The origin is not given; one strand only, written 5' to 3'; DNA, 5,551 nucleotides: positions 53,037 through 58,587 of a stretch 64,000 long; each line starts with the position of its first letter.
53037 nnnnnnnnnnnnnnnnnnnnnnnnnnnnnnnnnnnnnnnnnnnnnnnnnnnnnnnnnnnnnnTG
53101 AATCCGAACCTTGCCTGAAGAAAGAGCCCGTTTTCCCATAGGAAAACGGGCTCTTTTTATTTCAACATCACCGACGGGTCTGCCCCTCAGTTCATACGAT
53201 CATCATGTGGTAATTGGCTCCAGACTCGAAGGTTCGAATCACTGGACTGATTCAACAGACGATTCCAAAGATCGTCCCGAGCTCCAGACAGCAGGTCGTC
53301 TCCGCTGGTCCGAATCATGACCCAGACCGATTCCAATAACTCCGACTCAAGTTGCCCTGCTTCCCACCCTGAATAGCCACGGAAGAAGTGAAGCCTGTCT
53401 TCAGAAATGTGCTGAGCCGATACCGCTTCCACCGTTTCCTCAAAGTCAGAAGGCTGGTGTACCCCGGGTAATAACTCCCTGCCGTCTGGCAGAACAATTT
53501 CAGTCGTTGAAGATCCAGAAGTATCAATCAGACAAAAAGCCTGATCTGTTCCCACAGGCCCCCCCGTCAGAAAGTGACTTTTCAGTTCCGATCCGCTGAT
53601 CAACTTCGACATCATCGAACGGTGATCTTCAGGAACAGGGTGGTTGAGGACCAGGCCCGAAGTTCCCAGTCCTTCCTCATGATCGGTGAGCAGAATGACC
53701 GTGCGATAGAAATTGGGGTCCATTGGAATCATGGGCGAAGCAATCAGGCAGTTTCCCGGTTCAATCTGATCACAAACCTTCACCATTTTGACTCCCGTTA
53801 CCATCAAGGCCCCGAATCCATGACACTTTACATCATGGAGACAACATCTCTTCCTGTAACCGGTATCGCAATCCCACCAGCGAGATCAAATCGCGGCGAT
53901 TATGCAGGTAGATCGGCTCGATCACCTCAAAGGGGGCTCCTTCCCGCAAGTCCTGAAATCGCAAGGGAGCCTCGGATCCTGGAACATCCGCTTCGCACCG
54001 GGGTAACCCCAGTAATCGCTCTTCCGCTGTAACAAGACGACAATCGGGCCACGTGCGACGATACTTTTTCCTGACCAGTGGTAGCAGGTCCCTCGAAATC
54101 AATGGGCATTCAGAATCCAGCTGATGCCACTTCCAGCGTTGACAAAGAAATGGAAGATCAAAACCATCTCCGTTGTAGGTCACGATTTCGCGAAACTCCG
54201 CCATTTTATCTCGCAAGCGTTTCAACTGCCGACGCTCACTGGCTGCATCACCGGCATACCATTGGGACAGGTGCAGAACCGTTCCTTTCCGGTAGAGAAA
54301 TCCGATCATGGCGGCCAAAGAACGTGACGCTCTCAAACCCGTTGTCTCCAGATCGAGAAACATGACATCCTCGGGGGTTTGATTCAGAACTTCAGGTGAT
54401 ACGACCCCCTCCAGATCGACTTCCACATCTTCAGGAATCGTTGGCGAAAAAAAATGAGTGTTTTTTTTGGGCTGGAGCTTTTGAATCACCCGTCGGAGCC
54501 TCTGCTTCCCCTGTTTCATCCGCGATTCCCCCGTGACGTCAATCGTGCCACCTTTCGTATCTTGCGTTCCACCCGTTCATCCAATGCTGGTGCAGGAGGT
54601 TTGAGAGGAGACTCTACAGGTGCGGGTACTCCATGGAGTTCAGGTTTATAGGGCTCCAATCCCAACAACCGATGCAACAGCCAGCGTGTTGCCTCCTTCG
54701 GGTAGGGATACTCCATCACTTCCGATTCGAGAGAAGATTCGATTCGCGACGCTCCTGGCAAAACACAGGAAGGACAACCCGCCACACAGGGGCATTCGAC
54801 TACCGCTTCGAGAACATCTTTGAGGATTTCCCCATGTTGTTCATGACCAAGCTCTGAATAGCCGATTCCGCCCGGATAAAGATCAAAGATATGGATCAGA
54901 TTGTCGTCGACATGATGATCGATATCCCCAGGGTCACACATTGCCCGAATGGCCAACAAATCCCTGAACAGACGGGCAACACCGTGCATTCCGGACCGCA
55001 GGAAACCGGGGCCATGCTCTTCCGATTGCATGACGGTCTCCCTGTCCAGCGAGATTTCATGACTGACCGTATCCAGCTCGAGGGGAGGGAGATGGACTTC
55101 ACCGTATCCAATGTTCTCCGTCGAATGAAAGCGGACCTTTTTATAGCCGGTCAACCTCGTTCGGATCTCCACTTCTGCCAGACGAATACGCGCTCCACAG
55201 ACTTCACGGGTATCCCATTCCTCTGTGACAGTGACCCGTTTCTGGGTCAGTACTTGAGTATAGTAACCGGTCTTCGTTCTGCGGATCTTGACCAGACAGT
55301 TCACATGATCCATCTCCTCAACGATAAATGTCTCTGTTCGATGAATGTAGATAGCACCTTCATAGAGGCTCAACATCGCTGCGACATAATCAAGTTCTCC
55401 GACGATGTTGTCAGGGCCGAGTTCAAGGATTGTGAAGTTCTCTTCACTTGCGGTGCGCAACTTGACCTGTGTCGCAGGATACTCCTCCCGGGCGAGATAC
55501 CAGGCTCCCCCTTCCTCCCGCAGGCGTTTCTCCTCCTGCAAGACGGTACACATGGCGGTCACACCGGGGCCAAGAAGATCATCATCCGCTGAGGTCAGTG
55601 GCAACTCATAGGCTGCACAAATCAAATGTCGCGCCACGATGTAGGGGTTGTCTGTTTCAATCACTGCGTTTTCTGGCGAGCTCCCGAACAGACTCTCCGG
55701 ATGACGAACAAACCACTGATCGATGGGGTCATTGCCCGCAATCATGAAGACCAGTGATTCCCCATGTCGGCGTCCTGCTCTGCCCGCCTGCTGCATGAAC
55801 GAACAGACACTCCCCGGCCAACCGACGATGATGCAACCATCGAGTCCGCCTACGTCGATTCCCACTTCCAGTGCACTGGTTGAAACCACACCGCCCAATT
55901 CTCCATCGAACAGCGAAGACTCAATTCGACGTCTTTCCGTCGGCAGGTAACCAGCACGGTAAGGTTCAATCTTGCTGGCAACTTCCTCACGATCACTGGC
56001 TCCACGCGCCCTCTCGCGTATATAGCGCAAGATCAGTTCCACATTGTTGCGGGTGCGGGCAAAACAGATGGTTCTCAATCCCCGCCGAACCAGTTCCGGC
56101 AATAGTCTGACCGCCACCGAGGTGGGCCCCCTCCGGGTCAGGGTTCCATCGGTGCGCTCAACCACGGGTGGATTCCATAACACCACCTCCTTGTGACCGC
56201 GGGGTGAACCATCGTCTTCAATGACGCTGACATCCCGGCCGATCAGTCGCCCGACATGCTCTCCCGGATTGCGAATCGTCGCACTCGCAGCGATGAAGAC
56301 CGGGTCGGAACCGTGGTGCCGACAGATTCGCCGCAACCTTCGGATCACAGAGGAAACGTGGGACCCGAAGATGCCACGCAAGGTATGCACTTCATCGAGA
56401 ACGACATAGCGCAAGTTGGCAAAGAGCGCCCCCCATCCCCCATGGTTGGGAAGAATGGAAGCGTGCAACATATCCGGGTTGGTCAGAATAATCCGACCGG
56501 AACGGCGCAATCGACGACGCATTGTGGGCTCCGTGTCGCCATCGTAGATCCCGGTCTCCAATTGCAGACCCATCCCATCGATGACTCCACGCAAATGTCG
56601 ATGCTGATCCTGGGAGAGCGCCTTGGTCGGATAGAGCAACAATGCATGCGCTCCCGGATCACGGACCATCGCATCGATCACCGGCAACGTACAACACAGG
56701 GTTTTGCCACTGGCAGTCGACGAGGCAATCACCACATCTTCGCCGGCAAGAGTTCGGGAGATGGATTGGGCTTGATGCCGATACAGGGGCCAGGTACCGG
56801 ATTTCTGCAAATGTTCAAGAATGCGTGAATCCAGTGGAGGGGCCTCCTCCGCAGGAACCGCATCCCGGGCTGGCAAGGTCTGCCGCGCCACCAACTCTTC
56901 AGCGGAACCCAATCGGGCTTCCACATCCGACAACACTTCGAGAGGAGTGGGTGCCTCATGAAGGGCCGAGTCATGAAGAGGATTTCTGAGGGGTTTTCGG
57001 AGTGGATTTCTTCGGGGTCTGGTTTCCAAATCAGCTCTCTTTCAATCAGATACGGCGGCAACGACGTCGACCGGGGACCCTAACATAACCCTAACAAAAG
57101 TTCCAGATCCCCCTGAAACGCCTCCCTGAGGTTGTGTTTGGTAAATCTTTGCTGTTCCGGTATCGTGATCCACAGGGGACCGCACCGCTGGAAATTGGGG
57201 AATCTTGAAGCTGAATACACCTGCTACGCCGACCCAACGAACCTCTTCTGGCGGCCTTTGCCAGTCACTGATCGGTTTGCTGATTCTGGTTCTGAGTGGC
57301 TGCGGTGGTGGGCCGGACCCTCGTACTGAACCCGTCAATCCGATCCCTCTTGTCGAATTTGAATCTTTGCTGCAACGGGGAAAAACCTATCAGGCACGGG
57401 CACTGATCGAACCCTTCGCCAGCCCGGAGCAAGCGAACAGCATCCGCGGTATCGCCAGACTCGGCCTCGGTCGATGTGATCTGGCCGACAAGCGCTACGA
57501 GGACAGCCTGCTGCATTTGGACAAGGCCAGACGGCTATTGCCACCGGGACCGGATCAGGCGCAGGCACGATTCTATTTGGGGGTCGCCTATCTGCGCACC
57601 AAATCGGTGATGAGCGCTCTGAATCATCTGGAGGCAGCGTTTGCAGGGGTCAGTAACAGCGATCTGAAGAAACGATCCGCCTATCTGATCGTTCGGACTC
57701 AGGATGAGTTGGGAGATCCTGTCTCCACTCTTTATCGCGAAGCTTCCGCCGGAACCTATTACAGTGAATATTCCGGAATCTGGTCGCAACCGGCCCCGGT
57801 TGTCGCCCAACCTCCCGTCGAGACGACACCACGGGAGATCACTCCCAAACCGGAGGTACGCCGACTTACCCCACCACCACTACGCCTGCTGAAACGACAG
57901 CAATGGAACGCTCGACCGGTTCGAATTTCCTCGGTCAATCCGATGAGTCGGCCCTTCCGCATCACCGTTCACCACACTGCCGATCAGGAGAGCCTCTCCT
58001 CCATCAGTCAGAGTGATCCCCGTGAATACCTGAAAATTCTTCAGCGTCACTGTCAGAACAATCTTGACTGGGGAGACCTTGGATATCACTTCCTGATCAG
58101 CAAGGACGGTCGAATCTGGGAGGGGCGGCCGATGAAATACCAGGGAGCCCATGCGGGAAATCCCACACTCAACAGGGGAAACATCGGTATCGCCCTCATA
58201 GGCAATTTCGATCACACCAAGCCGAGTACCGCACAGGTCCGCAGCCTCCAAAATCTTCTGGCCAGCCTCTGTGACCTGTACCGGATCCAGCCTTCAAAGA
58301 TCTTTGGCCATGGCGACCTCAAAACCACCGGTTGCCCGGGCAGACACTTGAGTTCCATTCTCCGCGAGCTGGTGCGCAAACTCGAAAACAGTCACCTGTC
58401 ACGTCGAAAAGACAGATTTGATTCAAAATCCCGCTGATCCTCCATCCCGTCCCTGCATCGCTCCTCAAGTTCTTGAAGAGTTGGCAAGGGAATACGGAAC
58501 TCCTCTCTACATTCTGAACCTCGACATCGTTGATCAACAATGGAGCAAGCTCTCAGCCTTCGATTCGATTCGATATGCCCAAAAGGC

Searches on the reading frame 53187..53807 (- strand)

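Call 17: search_protein_families(library=pfam, proteins=[window:53187-53807:-], max_evalue=0.001)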
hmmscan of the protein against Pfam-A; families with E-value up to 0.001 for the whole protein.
window:53187-53807:- (206 aa): 1 family
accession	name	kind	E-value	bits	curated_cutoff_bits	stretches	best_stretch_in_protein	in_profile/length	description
PF02622.21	DUF179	-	3.6e-28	98.9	27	1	30-186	5-154/157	AlgH-like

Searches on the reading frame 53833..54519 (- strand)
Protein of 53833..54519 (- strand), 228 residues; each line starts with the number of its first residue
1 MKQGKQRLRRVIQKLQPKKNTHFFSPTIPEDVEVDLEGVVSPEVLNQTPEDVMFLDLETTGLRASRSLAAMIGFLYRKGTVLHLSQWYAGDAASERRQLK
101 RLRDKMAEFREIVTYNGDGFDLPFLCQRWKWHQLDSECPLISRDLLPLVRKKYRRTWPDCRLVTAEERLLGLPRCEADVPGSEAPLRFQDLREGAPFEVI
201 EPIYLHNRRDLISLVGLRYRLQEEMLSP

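Call 17: search_protein_families(library=pfam, proteins=[window:53833-54519:-], max_evalue=0.001)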
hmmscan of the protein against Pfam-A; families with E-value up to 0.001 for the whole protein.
window:53833-54519:- (228 aa): 2 families
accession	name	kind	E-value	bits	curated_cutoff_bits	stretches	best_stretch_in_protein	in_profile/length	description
PF13482.12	RNase_H_2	-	1e-24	87.8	22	1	53-221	1-164/165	RNase_H superfamily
PF03104.25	DNA_pol_B_exo1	-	0.00058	19.8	23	1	110-130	160-180/242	DNA polymerase family B, exonuclease domain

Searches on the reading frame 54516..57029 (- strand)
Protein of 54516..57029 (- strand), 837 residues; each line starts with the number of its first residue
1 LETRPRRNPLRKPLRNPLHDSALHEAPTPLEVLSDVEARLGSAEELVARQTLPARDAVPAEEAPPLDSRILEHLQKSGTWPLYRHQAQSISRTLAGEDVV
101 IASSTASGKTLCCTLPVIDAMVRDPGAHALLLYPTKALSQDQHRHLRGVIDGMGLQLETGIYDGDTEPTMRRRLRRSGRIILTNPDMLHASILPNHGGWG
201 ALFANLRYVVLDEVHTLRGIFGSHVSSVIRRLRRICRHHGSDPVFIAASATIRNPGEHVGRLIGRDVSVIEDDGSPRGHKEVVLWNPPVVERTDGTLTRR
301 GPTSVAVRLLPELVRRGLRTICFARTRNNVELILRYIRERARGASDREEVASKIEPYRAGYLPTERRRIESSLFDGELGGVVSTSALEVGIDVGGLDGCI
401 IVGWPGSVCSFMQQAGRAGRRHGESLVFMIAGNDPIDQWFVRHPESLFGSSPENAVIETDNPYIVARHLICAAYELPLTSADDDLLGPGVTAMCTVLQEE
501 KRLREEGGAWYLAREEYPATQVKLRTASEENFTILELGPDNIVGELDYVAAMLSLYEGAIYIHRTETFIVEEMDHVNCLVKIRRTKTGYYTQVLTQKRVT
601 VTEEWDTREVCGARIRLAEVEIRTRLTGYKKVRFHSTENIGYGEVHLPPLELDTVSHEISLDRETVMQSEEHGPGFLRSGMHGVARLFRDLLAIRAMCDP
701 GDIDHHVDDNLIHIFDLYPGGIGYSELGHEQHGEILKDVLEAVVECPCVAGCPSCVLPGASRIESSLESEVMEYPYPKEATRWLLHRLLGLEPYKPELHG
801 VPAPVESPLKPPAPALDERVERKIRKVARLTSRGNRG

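Call 17: search_protein_families(library=pfam, proteins=[window:54516-57029:-], max_evalue=0.001)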
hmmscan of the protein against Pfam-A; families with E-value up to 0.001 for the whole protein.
window:54516-57029:- (837 aa): 5 families
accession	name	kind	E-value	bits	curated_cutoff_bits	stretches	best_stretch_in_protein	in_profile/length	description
PF00270.35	DEAD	-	2.4e-31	109.1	26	1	84-253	2-161/167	DEAD/DEAH box helicase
PF09369.15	MZB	-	1.3e-13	51.8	24.2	1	687-756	4-80/80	MrfA Zn-binding domain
PF22982.3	WHD_HRQ1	-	1.2e-12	49.2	27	1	458-526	2-69/70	ATP-dependent helicase HRQ1, winged helix domain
PF00271.37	Helicase_C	-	2.4e-11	44.3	23.5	1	309-421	5-109/110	Helicase conserved C-terminal domain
PF04851.21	ResIII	-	8.3e-06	26.2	22.5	1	82-220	4-140/164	Type III restriction enzyme, res subunit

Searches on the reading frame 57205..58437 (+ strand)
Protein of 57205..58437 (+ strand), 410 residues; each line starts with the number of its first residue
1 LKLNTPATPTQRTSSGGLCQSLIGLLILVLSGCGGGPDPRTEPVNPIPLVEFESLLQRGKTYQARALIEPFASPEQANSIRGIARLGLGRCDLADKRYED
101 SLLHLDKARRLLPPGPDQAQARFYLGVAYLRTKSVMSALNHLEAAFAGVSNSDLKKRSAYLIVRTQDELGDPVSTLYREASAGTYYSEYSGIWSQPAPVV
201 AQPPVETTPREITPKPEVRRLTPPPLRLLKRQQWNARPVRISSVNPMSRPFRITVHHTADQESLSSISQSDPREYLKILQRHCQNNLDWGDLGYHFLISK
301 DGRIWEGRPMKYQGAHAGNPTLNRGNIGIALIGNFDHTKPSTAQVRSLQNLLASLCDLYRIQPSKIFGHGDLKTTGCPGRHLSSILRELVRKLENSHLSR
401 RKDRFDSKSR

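Call 17: search_protein_families(library=pfam, proteins=[window:57205-58437:+], max_evalue=0.001)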
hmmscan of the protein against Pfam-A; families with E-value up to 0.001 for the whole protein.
window:57205-58437:+ (410 aa): 2 families
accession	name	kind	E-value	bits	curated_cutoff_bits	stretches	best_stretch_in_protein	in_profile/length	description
PF01510.30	Amidase_2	-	9.7e-25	87.8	26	1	250-379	5-130/131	N-acetylmuramoyl-L-alanine amidase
PF13432.12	TPR_16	-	7.8e-05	23.5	32.7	0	52-116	4-65/65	Tetratricopeptide repeat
